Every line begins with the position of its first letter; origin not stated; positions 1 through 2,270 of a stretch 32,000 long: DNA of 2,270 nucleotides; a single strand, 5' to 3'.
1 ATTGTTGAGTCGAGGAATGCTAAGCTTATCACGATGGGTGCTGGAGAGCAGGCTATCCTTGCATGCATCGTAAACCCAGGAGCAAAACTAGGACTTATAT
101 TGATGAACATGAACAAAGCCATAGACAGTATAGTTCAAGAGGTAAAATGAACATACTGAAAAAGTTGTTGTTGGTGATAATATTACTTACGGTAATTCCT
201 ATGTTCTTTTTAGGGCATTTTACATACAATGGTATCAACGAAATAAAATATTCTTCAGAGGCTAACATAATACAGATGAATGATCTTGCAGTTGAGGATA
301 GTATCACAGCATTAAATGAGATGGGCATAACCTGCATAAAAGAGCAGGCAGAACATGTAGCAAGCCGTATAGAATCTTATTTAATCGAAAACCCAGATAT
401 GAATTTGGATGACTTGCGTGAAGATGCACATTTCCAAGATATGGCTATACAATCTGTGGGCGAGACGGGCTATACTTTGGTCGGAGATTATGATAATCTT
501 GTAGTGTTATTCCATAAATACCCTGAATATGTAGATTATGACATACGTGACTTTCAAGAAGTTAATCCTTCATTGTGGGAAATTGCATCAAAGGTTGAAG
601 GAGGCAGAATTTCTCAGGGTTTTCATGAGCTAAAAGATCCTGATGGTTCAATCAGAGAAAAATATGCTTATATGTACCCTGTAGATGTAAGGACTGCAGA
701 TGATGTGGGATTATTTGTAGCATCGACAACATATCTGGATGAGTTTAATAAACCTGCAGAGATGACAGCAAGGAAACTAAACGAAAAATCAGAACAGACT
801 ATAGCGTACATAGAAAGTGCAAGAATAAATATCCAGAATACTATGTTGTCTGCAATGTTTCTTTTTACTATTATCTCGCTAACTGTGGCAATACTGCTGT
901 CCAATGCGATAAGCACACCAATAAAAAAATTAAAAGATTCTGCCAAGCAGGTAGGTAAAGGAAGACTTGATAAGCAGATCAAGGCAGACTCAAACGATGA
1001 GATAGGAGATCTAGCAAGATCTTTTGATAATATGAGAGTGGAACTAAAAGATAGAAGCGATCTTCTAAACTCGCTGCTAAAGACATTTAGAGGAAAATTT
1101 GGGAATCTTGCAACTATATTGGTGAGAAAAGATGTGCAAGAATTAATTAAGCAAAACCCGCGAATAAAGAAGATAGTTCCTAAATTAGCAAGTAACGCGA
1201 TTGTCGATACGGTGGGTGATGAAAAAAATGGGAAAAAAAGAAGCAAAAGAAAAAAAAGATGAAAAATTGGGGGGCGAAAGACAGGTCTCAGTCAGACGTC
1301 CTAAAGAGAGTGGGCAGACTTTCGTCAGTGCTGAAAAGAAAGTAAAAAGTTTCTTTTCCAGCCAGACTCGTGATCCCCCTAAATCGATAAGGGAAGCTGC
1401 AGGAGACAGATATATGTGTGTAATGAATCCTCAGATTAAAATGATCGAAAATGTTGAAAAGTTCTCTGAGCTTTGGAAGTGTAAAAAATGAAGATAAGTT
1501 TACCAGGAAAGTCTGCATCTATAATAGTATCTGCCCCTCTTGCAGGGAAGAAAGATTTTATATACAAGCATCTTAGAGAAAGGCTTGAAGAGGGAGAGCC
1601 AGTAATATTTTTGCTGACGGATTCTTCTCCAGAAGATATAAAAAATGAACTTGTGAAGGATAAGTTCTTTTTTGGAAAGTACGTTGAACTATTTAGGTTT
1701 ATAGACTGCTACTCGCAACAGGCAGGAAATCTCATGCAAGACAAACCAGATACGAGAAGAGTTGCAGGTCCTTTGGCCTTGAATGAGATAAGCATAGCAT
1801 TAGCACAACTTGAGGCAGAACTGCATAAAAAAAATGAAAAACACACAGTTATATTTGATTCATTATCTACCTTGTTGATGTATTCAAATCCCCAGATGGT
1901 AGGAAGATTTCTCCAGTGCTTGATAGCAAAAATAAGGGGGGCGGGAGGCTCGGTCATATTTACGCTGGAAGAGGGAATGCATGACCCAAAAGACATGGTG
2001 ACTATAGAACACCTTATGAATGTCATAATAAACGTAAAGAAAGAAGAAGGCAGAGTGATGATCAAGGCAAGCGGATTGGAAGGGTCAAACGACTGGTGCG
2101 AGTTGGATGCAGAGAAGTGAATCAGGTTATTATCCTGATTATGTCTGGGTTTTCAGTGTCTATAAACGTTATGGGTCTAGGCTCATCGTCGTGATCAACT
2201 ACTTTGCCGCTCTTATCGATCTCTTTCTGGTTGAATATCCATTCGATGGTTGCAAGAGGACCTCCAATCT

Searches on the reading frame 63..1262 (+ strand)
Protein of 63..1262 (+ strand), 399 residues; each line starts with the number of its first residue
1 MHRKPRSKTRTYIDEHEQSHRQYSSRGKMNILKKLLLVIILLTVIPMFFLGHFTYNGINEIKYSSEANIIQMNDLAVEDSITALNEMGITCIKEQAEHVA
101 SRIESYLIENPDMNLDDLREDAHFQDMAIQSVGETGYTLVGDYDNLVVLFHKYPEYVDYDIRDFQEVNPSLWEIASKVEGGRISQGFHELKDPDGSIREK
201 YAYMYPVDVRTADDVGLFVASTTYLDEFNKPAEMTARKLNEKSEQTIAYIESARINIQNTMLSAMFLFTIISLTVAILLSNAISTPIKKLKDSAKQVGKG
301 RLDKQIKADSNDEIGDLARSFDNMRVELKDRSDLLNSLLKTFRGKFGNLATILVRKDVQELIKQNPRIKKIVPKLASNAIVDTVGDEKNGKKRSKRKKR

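Call 6: search_protein_families(library=pfam, proteins=[window:63-1262:+], max_evalue=0.1)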
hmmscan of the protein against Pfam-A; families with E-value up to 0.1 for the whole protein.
window:63-1262:+ (399 aa): 2 families
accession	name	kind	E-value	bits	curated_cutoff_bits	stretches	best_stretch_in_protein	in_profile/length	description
PF00672.30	HAMP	-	2.1e-14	54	25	1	278-329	1-52/53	HAMP domain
PF18947.5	HAMP_2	-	0.033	14.6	24.3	0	281-320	18-57/67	HAMP domain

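Call 46: search_protein_families(library=ncbifam, proteins=[window:63-1262:+], max_evalue=0.01)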
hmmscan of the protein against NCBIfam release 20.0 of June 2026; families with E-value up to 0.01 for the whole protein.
window:63-1262:+ (399 aa): 32 families (the best 25 are shown)
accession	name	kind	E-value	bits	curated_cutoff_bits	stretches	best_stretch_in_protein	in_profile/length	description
NF033092.0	HK_WalK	equivalog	2.1e-14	53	725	1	256-332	174-250/594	cell wall metabolism sensor histidine kinase WalK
NF038263.1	prot_phos_SiaA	equivalog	2.9e-11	42.7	700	1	257-333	308-384/658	biofilm regulation protein phosphatase SiaA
NF040691.1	MtrAB_MtrB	equivalog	2.6e-09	36.6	450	1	256-336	185-265/507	MtrAB system histidine kinase MtrB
NF041210.1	his_kin_PieS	equivalog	1.1e-08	34.5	850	1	257-330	165-238/474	two component system sensor histidine kinase PieS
NF012163.2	BaeS_SmeS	equivalog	1.5e-08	34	500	1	260-330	165-235/457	sensor histidine kinase efflux regulator BaeS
NF058645.1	MCPCtpMPsAe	equivalog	1e-07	31.2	900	1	254-323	200-271/558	methyl-accepting chemotaxis protein CtpM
NF008312.0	PRK11100.1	equivalog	2.8e-07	29.7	356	1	258-333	181-255/477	two-component system sensor histidine kinase CreC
TIGR03785.1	marine_sort_HK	equivalog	3.9e-07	28.8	612.2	1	259-338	406-488/703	proteobacterial dedicated sortase system histidine kinase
NF038389.1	ArsS_fam_HK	equivalog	6.9e-07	29.1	250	1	244-329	115-200/403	ArsS family sensor histidine kinase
NF053592.1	HK_near_YfiR_like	equivalog_domain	6.9e-07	29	194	1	261-327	153-220/223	sensor histidine kinase, YfiR-like protein-associated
NF047496.1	HK_LIC11548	equivalog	1.9e-06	26.9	750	1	256-335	272-351/589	LIC_11548 family sensor histidine kinase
NF007004.0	PRK09467.1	equivalog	2.3e-06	26.7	415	1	257-330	150-227/440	two-component system sensor histidine kinase EnvZ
NF008184.0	PRK10935.1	equivalog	3.1e-06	26.1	553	1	258-333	152-227/565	nitrate/nitrite two-component system sensor histidine kinase NarQ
NF058527.1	HistKinChvGCaul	equivalog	3.9e-06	25.9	740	1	264-335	232-306/535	two-component sensor histidine kinase ChvG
NF007007.0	PRK09470.1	equivalog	8e-06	25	486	1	264-329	173-239/463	envelope stress sensor histidine kinase CpxA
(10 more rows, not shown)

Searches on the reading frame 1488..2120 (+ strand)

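Call 6: search_protein_families(library=pfam, proteins=[window:1488-2120:+], max_evalue=0.1)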
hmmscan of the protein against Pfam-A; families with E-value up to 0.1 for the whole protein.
window:1488-2120:+ (210 aa): 6 families
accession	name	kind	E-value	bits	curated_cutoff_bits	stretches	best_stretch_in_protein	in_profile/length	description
PF24336.1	DUF7504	-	6.2e-15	56.5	27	1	14-182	7-178/179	Family of unknown function (DUF7504)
PF06745.19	ATPase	-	2.7e-10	40.5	26.6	1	11-187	22-191/231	KaiC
PF05763.18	DUF835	-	6.6e-05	23.2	33.1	1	111-176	70-135/136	Protein of unknown function (DUF835)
PF10483.15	Elong_Iki1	-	0.00014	21.9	22.5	1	108-186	78-156/292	Elongator subunit Iki1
PF23365.1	DUF7090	-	0.00031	21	27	1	73-190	75-188/192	Family of unknown function (DUF7090)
PF05303.17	GSKIP_dom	-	0.021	15.4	20.9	1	114-150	67-103/105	GSKIP domain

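Call 46: search_protein_families(library=ncbifam, proteins=[window:1488-2120:+], max_evalue=0.01)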
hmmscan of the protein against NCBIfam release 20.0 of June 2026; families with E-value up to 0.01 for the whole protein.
window:1488-2120:+ (210 aa): 5 families
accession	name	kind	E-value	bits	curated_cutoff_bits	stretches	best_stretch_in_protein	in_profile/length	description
TIGR03877.1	thermo_KaiC_1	hypoth_equivalog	1.5e-05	24.6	307.25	1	5-162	19-171/238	KaiC domain-containing protein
TIGR03881.1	KaiC_arch_4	hypoth_equivalog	0.00016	21.4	247.8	1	5-141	18-145/231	KaiC domain-containing protein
NF006799.0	PRK09302.1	equivalog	0.00068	18.3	408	1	6-164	29-178/515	circadian clock protein KaiC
NF052589.1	ArlH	equivalog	0.00073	19.3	215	1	114-187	112-186/229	archaellum protein ArlH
NF004723.0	PRK06067.1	subfamily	0.0018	17.8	194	1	110-187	122-198/243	flagellar accessory protein FlaH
